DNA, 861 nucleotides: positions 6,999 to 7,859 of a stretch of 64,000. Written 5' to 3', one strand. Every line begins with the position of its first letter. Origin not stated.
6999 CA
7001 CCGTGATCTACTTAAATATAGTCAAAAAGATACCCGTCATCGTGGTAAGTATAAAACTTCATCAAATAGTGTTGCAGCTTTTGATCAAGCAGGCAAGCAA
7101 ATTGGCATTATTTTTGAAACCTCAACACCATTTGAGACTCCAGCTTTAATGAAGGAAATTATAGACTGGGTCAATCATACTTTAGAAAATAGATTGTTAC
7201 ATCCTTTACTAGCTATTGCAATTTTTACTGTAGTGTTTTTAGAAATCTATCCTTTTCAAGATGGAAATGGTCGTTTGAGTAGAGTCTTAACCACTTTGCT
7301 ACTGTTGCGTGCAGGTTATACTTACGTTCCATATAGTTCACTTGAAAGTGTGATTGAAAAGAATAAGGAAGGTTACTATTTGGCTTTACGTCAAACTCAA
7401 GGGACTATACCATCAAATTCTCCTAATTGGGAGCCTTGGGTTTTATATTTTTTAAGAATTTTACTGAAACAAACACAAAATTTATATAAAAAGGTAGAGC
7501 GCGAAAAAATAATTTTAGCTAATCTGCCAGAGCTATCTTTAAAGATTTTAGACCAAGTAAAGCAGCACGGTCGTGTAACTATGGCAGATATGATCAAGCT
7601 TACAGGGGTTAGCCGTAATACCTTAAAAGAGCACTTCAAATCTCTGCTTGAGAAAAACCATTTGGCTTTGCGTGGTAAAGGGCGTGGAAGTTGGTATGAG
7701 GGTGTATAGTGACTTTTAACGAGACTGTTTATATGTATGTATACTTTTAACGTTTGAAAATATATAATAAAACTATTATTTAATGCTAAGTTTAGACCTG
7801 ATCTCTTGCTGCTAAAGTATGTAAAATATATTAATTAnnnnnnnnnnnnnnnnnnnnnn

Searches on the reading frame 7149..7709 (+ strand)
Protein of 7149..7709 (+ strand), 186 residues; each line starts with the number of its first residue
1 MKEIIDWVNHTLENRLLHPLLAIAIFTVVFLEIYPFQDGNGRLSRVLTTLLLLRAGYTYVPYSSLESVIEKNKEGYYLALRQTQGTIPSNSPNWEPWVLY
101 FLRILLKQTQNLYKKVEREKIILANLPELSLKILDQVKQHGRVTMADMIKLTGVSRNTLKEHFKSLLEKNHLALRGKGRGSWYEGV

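Call 5: search_protein_families(library=pfam, proteins=[window:7149-7709:+], max_evalue=0.1)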
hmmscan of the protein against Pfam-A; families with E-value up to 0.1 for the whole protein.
window:7149-7709:+ (186 aa): 8 families
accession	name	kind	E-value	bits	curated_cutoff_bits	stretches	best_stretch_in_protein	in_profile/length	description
PF02661.23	Fic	-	2.2e-08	35.3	24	1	1-52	46-93/93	Fic/DOC family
PF13412.12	HTH_24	-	8.2e-06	25.7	21.9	1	128-169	3-44/48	Winged helix-turn-helix DNA-binding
PF22168.2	DIP2311-like_C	-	0.00042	21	27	1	140-183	17-60/63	Transcriptional regulator DIP2311-like, C-terminal domain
PF06163.17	DUF977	-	0.00049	20.6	22.1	1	129-177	13-61/134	Bacterial protein of unknown function (DUF977)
PF08279.18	HTH_11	-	0.0074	16.6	25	1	131-170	3-43/55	HTH domain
PF12840.13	HTH_20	-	0.013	15.9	27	1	130-168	6-44/51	Helix-turn-helix domain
PF20432.4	Xre-like-HTH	-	0.015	16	25.8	1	129-160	10-41/63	Antitoxin Xre-like helix-turn-helix domain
PF08220.18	HTH_DeoR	-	0.041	14.1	21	1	132-175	4-46/57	DeoR-like helix-turn-helix domain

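Call 6: search_protein_families(library=padloc, proteins=[window:7149-7709:+], max_evalue=0.1)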
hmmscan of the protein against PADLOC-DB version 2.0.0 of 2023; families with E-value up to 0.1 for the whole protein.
window:7149-7709:+ (186 aa): 14 families
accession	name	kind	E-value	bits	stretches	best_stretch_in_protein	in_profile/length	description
PDLC03963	SoFic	-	2.4e-31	107.4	1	1-182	165-348/361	-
PDLC04839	PDC-S04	-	3.6e-12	44.4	1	22-83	129-186/205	-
PDLC04966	PDC-S24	-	2.3e-08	31.3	1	1-81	287-366/497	-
PDLC04836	PDC-S04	-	7.3e-08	29.9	1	16-84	151-213/244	-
PDLC04837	PDC-S04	-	1.8e-06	25.4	1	19-49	150-180/234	-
PDLC04840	PDC-S04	-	3.1e-06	25.1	1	1-84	121-199/227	-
PDLC01268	CasR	-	3.7e-05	21.8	1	98-180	91-173/179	"CAS-I,CAS-II,CAS-III,CAS-IV,CAS-V,CAS-VI; associated_signaling"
PDLC04838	PDC-S04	-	0.00012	20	1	30-58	140-168/209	-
PDLC01434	CasR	-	0.00024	19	1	98-180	94-179/191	"CAS-I,CAS-II,CAS-III,CAS-IV,CAS-V,CAS-VI; associated_signaling"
PDLC01860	CARF3--CARF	-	0.0048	15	1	124-179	139-194/210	-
PDLC01852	CARF3--CARF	-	0.012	13.5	1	122-179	137-194/208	-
PDLC01720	Csa3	-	0.024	13.2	1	118-180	14-83/118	Csa3_1_CAS-I-II-III-IV-V-VI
PDLC01044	Csa3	-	0.026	12.4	1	124-172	132-179/194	Type I-A associated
PDLC01850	CARF3--CARF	-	0.026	12.4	1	113-180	130-197/209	-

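Call 7: search_protein_families(library=ncbifam, proteins=[window:7149-7709:+], max_evalue=0.01)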
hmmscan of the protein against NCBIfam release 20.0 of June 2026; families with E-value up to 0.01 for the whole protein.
window:7149-7709:+ (186 aa): 5 families
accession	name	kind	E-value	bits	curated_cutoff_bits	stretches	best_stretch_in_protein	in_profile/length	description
NF046030.1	ProtAdlyltaseSoFic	equivalog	4.1e-16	58.9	550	1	4-123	163-277/361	protein adenylyltransferase Fic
TIGR01884.1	cas_HTH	subfamily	5.3e-05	22.7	60.2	1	115-180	129-193/202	CRISPR-associated CARF protein Csa3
TIGR02613.1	mob_myst_B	hypoth_equivalog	0.0002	21.3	124.4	1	26-81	115-171/186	mobile mystery protein B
NF040887.2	trans_reg_YciT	exception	0.0013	18.4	450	1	132-172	7-46/246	DNA-binding transcriptional regulator YciT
NF007316.0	PRK09802.1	equivalog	0.0063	15.7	351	1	130-178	19-66/269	DeoR family transcriptional regulator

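Call 29: list_cluster_members(proteins=[P0001, window:7149-7709:+, window:2666-3325:+, window:10758-11492:-, window:3506-4570:+, window:4796-5905:+, window:6245-6583:-, window:6660-6959:+])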
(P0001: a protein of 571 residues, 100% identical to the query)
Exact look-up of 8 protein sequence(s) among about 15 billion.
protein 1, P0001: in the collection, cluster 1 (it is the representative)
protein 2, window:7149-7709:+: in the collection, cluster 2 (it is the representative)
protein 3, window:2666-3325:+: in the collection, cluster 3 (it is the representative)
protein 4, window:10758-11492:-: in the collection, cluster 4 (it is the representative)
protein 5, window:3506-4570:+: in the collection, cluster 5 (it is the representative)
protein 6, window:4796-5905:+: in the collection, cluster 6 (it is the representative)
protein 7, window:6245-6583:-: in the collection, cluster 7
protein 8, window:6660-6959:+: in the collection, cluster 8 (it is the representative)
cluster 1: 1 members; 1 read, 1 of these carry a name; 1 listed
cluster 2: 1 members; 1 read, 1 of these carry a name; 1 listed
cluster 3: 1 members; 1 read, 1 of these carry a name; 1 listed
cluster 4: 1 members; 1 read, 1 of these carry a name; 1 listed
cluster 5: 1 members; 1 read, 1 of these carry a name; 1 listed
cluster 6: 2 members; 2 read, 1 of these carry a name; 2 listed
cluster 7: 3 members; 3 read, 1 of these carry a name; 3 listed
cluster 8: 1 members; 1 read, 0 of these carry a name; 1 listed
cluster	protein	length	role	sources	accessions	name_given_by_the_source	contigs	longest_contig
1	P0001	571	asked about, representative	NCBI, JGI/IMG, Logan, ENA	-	ABC-type uncharacterized transport system ATPase subunit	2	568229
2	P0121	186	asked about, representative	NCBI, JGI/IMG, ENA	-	Fic family protein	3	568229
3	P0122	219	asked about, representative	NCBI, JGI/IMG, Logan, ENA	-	Fe-Mn family superoxide dismutase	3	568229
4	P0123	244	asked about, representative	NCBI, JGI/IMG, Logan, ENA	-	NADH-quinone oxidoreductase subunit C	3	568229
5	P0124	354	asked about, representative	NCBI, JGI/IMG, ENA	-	hypothetical protein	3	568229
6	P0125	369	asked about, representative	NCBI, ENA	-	-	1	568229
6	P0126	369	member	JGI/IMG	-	hypothetical protein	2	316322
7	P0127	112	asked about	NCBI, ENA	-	-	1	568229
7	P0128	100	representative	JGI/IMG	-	hypothetical protein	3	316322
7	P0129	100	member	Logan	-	-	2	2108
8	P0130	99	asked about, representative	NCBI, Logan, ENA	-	-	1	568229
